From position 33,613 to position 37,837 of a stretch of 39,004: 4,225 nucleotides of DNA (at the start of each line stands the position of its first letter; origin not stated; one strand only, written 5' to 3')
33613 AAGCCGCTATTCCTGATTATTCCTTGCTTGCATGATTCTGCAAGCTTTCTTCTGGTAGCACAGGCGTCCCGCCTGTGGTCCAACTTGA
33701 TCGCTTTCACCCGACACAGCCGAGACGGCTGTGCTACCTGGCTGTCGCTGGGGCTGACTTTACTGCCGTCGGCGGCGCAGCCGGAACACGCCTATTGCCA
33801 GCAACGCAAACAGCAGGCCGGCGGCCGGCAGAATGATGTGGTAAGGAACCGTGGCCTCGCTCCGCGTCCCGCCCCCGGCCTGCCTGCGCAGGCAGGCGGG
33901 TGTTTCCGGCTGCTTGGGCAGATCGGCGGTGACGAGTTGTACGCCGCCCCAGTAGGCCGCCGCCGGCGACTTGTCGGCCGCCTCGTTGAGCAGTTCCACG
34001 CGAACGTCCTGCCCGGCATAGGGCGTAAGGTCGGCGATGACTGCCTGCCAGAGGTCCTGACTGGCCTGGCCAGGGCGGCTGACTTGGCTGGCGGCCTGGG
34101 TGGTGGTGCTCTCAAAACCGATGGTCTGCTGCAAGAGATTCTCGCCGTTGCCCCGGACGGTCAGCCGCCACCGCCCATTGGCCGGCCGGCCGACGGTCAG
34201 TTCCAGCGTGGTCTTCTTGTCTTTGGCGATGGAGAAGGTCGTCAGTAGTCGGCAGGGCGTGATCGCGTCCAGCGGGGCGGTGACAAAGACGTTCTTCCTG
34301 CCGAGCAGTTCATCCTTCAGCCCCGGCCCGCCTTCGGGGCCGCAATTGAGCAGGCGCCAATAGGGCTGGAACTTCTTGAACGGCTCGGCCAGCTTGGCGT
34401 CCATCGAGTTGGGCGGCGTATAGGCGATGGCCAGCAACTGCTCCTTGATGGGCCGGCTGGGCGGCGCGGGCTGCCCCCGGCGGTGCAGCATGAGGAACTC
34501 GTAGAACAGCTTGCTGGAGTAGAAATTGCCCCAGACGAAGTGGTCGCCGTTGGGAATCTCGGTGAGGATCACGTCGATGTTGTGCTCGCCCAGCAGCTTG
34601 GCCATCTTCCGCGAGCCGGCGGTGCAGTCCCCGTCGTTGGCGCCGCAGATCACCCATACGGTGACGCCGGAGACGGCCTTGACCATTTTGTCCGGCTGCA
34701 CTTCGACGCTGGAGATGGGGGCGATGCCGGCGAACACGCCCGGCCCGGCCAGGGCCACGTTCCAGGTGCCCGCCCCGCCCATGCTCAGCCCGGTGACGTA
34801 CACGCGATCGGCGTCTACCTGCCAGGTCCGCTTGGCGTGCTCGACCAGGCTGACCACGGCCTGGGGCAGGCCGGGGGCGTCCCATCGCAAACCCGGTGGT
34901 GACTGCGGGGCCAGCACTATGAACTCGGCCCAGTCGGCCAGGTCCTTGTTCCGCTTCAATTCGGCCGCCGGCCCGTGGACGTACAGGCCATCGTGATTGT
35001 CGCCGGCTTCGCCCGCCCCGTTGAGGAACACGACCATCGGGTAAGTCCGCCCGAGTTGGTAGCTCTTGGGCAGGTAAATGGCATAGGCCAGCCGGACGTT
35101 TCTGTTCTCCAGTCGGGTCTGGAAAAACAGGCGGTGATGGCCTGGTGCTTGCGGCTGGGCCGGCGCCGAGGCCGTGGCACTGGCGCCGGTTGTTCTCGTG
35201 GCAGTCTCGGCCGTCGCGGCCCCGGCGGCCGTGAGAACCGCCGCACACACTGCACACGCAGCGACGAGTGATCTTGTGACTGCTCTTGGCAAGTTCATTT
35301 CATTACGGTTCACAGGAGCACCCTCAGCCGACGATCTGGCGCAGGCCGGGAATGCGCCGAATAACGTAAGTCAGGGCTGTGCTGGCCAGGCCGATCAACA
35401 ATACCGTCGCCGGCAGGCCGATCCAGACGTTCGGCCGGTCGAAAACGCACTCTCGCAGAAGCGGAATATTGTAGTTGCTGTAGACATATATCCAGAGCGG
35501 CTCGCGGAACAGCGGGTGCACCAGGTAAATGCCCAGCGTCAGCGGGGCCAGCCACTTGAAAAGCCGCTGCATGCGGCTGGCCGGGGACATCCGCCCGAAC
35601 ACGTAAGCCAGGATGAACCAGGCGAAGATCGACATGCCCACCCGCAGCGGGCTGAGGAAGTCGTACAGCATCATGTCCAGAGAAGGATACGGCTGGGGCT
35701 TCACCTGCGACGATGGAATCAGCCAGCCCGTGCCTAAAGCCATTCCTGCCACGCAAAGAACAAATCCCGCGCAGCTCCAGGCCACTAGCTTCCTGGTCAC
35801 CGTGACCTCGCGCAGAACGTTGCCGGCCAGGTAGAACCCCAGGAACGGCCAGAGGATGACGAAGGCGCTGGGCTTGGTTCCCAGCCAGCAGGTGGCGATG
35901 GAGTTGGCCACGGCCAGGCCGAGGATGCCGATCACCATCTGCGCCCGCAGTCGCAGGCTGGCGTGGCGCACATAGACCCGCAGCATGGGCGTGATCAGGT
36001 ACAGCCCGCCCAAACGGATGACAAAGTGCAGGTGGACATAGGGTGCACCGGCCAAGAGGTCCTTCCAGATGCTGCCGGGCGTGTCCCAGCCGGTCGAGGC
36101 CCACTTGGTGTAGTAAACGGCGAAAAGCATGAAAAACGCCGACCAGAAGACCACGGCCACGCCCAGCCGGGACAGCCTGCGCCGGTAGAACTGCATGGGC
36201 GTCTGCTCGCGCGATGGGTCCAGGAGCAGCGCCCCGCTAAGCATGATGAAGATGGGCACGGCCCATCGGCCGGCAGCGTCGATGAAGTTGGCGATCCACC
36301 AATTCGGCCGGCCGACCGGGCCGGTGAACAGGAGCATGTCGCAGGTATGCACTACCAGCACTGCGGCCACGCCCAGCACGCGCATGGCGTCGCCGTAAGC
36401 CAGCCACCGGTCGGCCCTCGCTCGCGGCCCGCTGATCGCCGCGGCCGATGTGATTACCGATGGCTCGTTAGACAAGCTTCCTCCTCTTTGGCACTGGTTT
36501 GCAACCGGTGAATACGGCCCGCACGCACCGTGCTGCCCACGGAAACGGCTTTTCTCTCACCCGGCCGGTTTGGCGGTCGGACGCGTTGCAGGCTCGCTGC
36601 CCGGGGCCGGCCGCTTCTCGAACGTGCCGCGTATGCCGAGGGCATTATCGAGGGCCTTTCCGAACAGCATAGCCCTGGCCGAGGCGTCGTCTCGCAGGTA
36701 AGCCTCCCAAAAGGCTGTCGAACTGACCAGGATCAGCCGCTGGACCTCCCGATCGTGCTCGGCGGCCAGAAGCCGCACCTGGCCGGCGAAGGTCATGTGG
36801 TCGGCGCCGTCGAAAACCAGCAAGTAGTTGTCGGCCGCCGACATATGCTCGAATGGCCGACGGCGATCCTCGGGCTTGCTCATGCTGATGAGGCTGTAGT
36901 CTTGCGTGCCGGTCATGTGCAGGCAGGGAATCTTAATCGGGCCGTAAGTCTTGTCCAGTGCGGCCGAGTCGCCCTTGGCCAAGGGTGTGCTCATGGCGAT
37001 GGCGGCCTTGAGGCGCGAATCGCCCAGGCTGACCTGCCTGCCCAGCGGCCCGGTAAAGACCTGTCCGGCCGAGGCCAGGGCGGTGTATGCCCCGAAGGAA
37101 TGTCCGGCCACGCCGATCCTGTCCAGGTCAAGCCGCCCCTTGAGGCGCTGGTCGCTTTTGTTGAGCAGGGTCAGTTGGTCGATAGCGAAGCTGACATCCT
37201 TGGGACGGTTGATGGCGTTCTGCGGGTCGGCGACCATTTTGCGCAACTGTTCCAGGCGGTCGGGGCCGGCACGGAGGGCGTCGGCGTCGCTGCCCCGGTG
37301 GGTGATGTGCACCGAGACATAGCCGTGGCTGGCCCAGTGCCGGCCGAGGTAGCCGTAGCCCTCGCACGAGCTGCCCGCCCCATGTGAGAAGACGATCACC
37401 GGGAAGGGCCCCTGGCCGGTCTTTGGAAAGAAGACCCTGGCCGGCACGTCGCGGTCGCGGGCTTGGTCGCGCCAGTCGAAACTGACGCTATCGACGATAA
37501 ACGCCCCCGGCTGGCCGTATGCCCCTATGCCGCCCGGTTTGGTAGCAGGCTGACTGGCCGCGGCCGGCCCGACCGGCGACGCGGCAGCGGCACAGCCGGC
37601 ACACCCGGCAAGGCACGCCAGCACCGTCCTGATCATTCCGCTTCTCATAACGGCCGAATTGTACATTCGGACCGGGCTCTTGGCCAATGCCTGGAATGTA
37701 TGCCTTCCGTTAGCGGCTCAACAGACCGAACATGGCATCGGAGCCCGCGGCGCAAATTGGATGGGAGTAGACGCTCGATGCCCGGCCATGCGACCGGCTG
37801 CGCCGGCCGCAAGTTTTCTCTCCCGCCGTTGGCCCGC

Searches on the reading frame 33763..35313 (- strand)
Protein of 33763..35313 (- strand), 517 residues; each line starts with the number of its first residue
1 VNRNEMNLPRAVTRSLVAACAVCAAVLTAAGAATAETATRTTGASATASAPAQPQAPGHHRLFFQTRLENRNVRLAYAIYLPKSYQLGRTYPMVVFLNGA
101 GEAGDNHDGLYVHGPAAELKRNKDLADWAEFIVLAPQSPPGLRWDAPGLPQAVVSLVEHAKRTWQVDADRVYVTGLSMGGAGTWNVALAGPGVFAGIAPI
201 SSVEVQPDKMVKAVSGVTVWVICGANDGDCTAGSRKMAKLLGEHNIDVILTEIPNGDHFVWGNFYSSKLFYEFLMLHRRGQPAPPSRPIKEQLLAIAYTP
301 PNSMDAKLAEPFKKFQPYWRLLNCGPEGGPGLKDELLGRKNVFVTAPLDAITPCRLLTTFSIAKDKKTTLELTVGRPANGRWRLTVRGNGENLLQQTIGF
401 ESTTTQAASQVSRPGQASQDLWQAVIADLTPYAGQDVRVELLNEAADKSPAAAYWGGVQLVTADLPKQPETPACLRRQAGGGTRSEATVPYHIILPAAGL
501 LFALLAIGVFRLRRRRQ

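Call 12: search_protein_families(library=pfam, proteins=[window:33763-35313:-], max_evalue=0.001)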
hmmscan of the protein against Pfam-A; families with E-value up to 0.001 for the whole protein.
window:33763-35313:- (517 aa): 2 families
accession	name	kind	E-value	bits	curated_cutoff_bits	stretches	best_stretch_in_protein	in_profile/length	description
PF00756.26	Esterase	-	1.9e-05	25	22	0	76-201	9-147/251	Putative esterase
PF10503.15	Esterase_PHB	-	2.7e-05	23.9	23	1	75-203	1-131/219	Esterase PHB depolymerase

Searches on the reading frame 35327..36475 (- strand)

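Call 77: search_protein_families(library=pfam, proteins=[window:35327-36475:-], max_evalue=0.0001)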
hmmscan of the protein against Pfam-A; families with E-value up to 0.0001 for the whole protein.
window:35327-36475:- (383 aa): 1 family
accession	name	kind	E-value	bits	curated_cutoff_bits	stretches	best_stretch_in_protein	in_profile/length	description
PF01757.29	Acyl_transf_3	-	1.7e-32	113.2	31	1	29-373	5-325/326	Acyltransferase domain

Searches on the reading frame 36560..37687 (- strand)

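Call 77: search_protein_families(library=pfam, proteins=[window:36560-37687:-], max_evalue=0.0001)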
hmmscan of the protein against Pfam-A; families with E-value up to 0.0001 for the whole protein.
window:36560-37687:- (376 aa): 5 families
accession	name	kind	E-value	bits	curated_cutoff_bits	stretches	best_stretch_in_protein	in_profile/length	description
PF03403.19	PAF-AH_p_II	-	9.1e-13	47.9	20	1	90-135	96-140/372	Platelet-activating factor acetylhydrolase, isoform II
PF12740.14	PETase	-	3.6e-08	33.6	28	1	84-301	43-215/263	PET hydrolase-like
PF07224.18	Chlorophyllase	-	1.1e-07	31.4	26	1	61-126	9-73/301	Chlorophyllase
PF12146.15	Hydrolase_4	-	2.1e-06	27.7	27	0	96-159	5-66/239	Serine aminopeptidase, S33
PF12697.13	Abhydrolase_6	-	5.2e-06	27.7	26.3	1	98-318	1-182/217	Alpha/beta hydrolase family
